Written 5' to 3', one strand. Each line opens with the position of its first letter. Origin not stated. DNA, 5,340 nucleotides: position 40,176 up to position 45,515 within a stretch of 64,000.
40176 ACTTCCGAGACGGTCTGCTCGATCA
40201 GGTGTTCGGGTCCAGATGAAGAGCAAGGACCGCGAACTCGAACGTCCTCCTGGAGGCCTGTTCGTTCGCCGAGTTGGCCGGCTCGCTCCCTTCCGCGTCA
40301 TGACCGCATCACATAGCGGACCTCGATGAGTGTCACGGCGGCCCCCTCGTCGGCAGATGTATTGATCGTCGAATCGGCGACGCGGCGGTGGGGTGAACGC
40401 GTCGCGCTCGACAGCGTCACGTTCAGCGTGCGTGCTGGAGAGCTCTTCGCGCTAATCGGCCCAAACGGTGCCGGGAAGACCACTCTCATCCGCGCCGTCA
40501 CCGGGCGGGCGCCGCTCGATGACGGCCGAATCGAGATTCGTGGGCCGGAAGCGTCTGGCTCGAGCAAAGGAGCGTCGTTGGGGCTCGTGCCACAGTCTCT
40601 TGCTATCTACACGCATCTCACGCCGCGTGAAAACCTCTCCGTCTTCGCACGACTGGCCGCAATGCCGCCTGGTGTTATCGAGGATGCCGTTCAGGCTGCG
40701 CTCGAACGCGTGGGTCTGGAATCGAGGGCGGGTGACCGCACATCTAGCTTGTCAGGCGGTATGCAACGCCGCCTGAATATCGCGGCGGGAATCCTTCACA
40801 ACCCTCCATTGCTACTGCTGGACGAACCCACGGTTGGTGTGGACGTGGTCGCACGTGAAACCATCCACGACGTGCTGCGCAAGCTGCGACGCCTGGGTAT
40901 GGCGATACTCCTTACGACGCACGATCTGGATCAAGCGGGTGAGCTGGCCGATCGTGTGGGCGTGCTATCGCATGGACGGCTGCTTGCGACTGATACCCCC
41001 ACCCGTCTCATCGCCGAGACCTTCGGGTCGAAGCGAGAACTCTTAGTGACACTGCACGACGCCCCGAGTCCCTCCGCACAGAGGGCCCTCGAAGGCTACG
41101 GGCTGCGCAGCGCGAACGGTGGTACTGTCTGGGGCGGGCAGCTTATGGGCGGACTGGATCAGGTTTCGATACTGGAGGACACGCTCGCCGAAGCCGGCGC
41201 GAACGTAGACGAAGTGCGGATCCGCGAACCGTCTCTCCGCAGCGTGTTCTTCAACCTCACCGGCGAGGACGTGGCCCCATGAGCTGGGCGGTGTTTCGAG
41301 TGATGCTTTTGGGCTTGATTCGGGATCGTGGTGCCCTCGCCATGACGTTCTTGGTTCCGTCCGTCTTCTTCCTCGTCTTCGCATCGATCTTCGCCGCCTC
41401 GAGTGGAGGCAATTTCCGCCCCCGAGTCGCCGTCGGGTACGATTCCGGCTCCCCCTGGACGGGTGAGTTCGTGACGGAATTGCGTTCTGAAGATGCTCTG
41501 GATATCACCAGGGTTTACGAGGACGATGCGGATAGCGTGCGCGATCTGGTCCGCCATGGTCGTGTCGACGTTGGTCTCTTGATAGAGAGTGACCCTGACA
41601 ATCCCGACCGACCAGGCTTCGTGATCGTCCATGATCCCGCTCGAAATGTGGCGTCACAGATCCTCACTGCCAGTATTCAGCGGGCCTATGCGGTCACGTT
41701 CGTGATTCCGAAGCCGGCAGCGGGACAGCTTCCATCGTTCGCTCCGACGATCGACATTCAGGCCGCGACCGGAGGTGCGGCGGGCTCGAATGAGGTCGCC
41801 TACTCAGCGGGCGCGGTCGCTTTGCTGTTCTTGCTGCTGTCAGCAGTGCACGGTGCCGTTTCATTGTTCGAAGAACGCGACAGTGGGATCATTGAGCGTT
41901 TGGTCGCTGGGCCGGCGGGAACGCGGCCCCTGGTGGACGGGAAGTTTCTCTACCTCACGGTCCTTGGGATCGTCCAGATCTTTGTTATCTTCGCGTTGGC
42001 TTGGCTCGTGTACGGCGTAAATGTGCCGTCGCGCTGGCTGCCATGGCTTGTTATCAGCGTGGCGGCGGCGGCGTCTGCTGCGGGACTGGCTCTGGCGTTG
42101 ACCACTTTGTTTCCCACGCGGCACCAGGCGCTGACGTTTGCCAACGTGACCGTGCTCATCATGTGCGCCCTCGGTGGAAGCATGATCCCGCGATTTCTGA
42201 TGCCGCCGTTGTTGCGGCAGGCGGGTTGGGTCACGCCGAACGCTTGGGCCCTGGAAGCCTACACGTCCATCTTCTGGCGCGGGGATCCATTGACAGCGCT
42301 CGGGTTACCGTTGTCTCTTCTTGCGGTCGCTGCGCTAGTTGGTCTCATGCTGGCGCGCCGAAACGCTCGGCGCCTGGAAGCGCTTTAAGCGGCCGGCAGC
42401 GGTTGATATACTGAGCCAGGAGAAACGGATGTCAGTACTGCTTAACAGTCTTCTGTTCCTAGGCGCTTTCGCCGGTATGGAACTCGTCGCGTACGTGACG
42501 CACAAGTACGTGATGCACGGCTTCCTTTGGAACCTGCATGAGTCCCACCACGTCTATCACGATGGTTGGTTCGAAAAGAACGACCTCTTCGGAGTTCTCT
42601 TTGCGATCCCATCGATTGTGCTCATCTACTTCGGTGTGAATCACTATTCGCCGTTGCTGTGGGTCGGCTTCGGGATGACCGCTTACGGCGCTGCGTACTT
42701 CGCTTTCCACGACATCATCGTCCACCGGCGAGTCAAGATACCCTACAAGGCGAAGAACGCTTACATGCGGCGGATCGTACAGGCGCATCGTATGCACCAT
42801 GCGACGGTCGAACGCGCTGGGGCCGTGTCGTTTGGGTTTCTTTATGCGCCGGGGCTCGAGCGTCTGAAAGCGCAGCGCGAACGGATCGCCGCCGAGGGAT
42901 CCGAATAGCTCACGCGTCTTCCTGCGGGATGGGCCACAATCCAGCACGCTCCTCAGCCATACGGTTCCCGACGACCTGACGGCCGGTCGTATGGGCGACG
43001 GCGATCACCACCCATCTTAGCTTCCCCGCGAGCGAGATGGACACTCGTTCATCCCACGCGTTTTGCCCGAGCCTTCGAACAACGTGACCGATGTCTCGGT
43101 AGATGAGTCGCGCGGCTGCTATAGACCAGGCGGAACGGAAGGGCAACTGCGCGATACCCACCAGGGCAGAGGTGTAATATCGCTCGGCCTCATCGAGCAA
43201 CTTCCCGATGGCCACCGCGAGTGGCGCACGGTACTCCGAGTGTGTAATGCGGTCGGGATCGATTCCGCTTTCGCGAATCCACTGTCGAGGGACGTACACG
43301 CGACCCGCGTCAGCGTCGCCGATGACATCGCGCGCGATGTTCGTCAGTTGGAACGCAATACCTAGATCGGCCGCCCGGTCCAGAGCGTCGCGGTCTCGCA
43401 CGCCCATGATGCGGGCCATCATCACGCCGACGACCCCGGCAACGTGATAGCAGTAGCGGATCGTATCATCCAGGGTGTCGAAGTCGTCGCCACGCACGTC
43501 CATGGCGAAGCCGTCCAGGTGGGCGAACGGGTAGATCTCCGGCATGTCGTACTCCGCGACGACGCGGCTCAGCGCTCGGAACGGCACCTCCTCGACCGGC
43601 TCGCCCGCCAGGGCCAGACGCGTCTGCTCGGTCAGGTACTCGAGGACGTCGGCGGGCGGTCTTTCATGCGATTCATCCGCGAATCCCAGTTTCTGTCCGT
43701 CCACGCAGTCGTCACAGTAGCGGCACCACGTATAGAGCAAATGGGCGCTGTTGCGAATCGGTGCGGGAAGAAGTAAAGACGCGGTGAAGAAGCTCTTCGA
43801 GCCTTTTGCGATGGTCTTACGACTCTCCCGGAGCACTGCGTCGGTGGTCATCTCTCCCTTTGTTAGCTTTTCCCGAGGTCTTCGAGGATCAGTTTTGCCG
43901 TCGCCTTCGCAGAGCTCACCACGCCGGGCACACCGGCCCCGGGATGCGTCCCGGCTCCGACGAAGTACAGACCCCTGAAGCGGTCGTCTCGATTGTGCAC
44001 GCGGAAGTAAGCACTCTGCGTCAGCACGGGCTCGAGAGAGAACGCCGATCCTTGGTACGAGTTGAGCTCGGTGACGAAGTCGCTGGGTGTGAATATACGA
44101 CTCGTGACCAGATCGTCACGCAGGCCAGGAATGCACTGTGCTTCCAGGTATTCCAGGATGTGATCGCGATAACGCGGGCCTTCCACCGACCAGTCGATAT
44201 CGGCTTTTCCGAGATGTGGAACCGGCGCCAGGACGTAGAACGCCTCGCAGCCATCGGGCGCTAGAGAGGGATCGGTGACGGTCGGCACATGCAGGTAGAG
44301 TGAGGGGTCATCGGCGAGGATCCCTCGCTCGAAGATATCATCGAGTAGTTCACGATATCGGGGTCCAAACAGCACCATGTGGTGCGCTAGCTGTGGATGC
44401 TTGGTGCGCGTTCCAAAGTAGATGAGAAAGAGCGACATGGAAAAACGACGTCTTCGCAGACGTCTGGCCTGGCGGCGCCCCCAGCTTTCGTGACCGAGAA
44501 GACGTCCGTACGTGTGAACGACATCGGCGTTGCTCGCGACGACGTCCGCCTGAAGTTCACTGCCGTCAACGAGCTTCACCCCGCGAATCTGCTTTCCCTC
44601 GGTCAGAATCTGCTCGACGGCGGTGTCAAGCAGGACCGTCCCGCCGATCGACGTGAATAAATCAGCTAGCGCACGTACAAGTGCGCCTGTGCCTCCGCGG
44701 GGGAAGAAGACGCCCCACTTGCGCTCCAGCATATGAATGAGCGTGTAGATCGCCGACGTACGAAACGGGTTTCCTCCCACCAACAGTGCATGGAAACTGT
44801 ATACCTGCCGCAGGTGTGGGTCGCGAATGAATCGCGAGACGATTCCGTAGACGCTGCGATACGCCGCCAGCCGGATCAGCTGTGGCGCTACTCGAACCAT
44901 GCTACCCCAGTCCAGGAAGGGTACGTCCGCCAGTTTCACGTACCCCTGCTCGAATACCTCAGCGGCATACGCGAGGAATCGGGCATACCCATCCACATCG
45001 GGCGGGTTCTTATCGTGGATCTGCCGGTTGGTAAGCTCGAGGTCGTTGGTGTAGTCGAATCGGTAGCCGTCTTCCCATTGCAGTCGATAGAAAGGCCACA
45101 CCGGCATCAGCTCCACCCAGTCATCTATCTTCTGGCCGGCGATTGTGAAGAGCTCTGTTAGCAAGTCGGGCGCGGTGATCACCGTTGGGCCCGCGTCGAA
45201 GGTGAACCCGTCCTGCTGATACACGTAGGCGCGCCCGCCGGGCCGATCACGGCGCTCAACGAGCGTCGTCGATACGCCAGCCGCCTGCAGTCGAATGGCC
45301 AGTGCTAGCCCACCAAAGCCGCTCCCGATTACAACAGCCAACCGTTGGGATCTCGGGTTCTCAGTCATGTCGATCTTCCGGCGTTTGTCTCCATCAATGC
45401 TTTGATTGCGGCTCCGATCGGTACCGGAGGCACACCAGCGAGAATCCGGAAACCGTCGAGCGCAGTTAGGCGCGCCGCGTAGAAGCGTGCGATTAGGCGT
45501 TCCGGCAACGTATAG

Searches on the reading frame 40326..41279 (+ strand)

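Call 58: search_protein_families(library=pfam, proteins=[window:40326-41279:+], max_evalue=0.001)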
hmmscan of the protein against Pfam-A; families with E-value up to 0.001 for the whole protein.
window:40326-41279:+ (318 aa): 6 families
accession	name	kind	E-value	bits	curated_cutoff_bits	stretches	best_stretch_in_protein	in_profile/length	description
PF00005.33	ABC_tran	-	1.3e-30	107.2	25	1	28-169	1-136/137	ABC transporter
PF13304.12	AAA_21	-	4.4e-14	53.7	27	2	136-200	232-299/304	AAA domain, putative AbiEii toxin, Type IV TA system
PF13191.12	AAA_16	-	3.8e-05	24.7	32.6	1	35-167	19-140/167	AAA ATPase domain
PF13401.12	AAA_22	-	8.9e-05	23.3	27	1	40-167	7-92/130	AAA domain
PF13476.12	AAA_23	-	0.00057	21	27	1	39-59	20-40/201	AAA domain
PF13555.12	AAA_29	-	0.00071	19.7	27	0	30-58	14-42/61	P-loop containing region of AAA domain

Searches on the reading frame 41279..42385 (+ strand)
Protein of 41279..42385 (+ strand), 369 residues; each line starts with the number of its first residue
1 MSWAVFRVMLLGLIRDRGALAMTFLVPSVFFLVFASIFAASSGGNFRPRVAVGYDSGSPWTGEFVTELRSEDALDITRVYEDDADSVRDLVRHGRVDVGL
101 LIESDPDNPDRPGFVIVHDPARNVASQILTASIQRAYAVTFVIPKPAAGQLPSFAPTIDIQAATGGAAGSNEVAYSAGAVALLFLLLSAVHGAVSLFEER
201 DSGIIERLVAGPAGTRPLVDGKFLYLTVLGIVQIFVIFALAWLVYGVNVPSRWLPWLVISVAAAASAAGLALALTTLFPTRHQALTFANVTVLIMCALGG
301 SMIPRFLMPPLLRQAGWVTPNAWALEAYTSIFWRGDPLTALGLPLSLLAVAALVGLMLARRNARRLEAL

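Call 58: search_protein_families(library=pfam, proteins=[window:41279-42385:+], max_evalue=0.001)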
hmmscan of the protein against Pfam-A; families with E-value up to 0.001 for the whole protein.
window:41279-42385:+ (369 aa): 4 families
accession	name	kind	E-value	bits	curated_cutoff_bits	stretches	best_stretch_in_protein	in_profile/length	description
PF12698.13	ABC2_membrane_3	-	3.9e-34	118.7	31.6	1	20-359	4-345/347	ABC-2 family transporter protein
PF01061.29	ABC2_membrane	-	6.7e-17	62.2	26.9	1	177-332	52-210/211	ABC-2 type transporter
PF12679.13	ABC2_membrane_2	-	1.8e-08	34.4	27.2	1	24-315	17-214/283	ABC-2 family transporter protein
PF12730.13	ABC2_membrane_4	-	4.2e-05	24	27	1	180-255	56-133/179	ABC-2 family transporter protein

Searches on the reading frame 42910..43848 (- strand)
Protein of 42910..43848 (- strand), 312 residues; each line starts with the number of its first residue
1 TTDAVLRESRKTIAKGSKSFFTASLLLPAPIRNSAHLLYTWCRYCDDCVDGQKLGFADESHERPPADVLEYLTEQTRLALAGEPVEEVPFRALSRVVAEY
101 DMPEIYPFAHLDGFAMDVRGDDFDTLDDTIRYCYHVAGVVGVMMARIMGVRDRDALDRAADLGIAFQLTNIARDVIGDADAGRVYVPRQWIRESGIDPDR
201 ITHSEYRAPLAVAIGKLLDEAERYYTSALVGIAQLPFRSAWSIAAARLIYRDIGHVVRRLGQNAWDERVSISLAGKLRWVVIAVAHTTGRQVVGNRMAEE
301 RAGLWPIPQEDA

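Call 58: search_protein_families(library=pfam, proteins=[window:42910-43848:-], max_evalue=0.001)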
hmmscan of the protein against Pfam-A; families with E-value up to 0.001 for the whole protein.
window:42910-43848:- (312 aa): 1 family
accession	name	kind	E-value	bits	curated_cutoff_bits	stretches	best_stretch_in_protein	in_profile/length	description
PF00494.24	SQS_PSY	-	4.4e-64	217.2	26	1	14-273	2-261/263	Squalene/phytoene synthase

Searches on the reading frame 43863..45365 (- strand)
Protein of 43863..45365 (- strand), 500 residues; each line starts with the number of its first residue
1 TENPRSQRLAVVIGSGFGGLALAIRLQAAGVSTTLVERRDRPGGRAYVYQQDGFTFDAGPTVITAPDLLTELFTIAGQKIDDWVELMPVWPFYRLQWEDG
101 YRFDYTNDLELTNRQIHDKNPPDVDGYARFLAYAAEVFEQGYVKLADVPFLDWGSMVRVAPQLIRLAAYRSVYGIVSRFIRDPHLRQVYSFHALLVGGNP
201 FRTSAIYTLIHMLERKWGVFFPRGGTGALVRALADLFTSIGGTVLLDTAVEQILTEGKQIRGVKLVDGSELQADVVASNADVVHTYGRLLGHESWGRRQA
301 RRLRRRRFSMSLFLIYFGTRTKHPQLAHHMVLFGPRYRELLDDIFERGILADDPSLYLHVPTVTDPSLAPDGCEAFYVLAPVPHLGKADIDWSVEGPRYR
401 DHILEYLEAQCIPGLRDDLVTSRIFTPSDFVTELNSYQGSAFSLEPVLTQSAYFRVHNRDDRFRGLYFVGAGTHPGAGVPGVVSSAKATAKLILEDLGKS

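Call 58: search_protein_families(library=pfam, proteins=[window:43863-45365:-], max_evalue=0.001)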
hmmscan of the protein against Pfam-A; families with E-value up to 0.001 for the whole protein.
window:43863-45365:- (500 aa): 8 families
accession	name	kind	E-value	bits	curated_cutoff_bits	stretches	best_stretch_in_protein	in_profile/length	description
PF01593.30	Amino_oxidase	-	5.8e-43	148.2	19.8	1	18-494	2-443/443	Flavin containing amine oxidoreductase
PF13450.12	NAD_binding_8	-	7.3e-15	55.5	21.9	1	12-67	1-56/68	NAD(P)-binding Rossmann-like domain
PF01266.30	DAO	-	2e-09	37.9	27.9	2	11-44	3-37/353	FAD dependent oxidoreductase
PF07992.20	Pyr_redox_2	-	4.1e-06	26.9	26.1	1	11-46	4-40/291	Pyridine nucleotide-disulphide oxidoreductase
PF00070.33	Pyr_redox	-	4.3e-06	27.6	22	1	11-43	3-35/82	Pyridine nucleotide-disulphide oxidoreductase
PF12831.13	FAD_oxidored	-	1.9e-05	24.6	27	0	11-45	3-37/416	FAD dependent oxidoreductase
PF00890.30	FAD_binding_2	-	2.1e-05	24.3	20.4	1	11-44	3-36/414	FAD binding domain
PF01494.25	FAD_binding_3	-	0.00038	20.2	22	1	11-41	5-35/349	FAD binding domain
